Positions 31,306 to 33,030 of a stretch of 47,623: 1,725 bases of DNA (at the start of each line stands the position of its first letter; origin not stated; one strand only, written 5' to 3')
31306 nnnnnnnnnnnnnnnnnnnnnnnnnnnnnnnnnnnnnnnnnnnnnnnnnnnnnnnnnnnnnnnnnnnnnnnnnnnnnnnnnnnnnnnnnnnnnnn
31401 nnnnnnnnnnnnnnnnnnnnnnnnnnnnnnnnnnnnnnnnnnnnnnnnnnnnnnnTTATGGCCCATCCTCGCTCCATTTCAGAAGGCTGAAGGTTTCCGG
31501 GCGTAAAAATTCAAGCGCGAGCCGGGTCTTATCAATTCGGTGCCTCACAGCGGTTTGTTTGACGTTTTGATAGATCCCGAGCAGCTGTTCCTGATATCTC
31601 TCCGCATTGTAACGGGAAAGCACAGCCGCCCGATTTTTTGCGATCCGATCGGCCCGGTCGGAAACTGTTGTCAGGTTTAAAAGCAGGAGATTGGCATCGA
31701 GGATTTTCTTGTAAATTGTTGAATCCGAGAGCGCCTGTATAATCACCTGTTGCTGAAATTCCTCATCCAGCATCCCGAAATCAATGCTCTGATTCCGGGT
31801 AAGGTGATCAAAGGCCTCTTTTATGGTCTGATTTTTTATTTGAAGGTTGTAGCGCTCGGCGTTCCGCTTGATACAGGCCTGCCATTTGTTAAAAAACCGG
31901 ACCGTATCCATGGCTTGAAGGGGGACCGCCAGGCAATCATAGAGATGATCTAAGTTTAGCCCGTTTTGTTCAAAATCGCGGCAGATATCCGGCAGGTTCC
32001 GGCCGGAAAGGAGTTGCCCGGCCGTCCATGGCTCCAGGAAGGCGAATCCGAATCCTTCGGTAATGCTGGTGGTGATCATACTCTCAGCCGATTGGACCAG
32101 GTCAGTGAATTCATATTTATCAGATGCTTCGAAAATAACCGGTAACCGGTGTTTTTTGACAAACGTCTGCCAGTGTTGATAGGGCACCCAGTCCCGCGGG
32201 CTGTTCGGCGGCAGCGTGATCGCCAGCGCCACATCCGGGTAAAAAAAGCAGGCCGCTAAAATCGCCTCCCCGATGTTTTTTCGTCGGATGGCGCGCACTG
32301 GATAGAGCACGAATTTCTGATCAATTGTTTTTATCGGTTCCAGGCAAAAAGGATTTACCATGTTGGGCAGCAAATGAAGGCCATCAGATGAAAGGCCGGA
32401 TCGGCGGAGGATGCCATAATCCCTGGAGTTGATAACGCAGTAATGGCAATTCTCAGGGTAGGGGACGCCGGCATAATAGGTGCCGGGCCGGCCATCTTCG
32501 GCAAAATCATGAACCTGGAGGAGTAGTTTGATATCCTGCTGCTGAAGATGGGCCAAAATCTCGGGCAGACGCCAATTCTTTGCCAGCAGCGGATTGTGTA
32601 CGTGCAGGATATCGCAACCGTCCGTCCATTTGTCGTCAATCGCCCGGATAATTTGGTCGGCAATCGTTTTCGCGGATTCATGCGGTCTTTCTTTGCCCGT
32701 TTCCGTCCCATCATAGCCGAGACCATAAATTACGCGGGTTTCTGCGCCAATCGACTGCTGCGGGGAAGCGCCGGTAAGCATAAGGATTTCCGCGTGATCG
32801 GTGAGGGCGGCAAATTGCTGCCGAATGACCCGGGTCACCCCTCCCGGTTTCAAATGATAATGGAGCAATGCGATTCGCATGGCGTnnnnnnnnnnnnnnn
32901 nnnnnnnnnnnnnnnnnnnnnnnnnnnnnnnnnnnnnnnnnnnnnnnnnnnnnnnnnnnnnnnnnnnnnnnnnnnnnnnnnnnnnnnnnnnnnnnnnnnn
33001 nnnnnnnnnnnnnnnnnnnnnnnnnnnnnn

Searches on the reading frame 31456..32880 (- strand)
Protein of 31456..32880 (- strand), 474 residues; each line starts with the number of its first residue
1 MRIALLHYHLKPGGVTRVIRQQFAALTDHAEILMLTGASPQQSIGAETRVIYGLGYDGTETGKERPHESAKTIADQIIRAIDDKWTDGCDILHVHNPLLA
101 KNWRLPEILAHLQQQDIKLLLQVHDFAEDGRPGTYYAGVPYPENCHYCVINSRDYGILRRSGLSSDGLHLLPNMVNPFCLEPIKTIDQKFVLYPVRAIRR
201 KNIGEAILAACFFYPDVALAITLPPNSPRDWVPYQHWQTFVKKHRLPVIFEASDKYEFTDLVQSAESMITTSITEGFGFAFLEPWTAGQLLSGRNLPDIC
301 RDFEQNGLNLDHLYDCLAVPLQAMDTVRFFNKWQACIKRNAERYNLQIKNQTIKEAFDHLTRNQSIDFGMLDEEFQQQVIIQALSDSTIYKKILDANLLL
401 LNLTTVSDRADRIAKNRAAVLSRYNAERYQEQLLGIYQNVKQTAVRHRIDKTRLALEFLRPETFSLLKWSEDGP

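Call 6: search_protein_families(library=pfam, proteins=[window:31456-32880:-], max_evalue=0.01)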
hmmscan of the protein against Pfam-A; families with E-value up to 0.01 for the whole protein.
window:31456-32880:- (474 aa): 0 families

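Call 24: search_protein_families(library=ncbifam, proteins=[window:31456-32880:-], max_evalue=1)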
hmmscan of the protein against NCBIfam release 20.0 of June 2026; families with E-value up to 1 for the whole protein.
window:31456-32880:- (474 aa): 1 family
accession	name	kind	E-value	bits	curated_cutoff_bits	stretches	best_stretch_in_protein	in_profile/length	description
TIGR04047.1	MSMEG_0565_glyc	hypoth_equivalog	0.0011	18.1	259.85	1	254-303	266-315/373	MSMEG_0565 family glycosyltransferase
